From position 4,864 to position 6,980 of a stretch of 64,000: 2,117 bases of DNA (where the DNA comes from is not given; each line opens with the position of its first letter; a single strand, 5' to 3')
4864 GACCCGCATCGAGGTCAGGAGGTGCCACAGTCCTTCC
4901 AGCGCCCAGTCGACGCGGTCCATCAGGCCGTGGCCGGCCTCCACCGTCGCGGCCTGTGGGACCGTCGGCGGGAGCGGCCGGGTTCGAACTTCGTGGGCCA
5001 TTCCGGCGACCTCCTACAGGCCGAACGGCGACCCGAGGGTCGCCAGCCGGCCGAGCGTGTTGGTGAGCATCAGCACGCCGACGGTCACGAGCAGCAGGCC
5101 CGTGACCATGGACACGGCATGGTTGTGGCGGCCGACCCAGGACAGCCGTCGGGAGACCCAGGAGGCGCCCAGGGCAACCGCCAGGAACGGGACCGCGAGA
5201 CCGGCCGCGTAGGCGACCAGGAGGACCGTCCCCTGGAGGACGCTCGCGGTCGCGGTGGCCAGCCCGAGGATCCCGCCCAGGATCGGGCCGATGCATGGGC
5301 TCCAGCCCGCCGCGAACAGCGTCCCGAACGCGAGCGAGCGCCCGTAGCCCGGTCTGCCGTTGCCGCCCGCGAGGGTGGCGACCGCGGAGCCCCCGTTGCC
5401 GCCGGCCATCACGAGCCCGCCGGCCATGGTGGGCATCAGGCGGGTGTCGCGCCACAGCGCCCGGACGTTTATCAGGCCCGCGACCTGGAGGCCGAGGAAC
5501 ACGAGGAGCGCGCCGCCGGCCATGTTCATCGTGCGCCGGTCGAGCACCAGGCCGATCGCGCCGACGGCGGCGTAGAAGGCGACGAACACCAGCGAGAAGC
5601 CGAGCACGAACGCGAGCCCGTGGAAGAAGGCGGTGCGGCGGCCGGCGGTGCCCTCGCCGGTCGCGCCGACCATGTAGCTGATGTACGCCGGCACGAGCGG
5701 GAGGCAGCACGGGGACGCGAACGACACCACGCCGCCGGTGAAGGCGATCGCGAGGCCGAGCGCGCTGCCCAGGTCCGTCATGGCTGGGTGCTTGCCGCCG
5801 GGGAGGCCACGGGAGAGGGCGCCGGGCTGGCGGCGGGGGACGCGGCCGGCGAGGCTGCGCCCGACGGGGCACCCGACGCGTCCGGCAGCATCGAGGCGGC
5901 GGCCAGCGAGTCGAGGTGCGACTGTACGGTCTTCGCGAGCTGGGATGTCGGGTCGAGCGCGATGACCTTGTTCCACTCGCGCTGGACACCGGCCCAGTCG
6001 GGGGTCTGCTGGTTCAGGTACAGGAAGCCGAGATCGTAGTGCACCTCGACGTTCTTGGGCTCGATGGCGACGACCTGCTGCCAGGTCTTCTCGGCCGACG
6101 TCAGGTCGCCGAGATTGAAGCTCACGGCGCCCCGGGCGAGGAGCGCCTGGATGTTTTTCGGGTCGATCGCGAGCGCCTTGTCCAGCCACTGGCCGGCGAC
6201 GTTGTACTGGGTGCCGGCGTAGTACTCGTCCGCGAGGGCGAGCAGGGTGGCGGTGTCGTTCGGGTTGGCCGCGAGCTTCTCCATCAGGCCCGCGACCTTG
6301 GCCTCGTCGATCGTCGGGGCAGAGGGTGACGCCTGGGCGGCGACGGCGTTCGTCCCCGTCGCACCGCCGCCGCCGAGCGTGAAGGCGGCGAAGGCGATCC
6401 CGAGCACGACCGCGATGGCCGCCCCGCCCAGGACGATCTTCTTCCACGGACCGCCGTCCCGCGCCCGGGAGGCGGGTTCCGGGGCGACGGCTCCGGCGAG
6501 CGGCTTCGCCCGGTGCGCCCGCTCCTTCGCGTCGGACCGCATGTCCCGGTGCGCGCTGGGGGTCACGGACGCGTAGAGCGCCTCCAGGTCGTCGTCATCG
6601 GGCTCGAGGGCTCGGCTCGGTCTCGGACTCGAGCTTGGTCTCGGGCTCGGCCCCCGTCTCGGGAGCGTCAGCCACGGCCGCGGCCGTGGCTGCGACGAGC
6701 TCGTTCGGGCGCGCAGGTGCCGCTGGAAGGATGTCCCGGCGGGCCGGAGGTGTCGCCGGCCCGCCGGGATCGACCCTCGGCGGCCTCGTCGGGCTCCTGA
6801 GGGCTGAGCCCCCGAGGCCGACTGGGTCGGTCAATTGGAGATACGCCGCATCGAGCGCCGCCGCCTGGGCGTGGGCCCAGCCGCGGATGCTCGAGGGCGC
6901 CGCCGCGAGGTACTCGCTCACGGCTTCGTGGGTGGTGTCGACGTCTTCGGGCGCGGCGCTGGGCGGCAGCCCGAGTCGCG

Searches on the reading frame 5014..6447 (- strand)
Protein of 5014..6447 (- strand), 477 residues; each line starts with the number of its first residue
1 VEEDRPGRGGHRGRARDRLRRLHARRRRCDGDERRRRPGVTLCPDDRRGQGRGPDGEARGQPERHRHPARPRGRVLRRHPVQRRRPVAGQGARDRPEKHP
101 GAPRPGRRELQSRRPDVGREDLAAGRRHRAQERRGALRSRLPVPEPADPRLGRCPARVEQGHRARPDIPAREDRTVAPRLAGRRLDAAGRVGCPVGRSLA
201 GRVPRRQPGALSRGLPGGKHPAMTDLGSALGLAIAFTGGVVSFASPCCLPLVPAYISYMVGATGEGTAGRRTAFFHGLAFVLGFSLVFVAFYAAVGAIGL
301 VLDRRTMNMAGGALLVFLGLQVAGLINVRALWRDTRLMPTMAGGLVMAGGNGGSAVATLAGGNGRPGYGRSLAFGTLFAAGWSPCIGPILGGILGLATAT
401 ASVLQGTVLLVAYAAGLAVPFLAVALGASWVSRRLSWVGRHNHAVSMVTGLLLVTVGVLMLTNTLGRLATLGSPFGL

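Call 4: search_protein_families(library=pfam, proteins=[window:5014-6447:-], max_evalue=0.01)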
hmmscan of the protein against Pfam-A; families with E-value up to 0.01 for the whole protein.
window:5014-6447:- (477 aa): 1 family
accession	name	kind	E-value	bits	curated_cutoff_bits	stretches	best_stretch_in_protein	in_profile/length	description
PF02683.22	DsbD_TM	-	5.5e-12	45.9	27.1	2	232-329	5-104/219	Cytochrome C biogenesis protein transmembrane domain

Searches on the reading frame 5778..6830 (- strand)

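Call 67: search_protein_families(library=pfam, proteins=[window:5778-6830:-], max_evalue=0.01)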
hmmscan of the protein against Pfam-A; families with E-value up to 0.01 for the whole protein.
window:5778-6830:- (350 aa): 12 families
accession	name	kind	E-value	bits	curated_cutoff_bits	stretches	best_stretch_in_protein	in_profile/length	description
PF13414.12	TPR_11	-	2.1e-13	50.1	26.8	2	239-274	6-41/42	TPR repeat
PF13431.12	TPR_17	-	1.5e-11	44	24.4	2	250-278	2-30/34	Tetratricopeptide repeat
PF07719.23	TPR_2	-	6.8e-10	38.7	27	0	229-260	3-34/34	Tetratricopeptide repeat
PF14559.12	TPR_19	-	1.8e-07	31.8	25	0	182-233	13-67/68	Tetratricopeptide repeat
PF23914.1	TPR_CcmH_CycH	-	9.7e-06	25.9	42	1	186-260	43-154/158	Cytochrome c-type biogenesis protein H TPR domain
PF13428.12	TPR_14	-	2.6e-05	24.9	23.5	0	228-268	2-42/44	Tetratricopeptide repeat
PF00515.34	TPR_1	-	2.8e-05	24.2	27.8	0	228-260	2-34/34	Tetratricopeptide repeat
PF13181.12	TPR_8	-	0.00019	21.8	25.7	0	196-226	4-34/34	Tetratricopeptide repeat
PF14561.12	TPR_20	-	0.0002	22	25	1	176-221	5-50/90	Tetratricopeptide repeat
PF13432.12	TPR_16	-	0.0014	19.5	32.7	0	238-276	8-46/65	Tetratricopeptide repeat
PF12895.13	ANAPC3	-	0.0014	19.3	27.2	1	182-249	11-78/82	Anaphase-promoting complex, cyclosome, subunit 3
PF14853.12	Fis1_TPR_C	-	0.0041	17.7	25.3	0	204-230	12-38/53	Fis1 C-terminal tetratricopeptide repeat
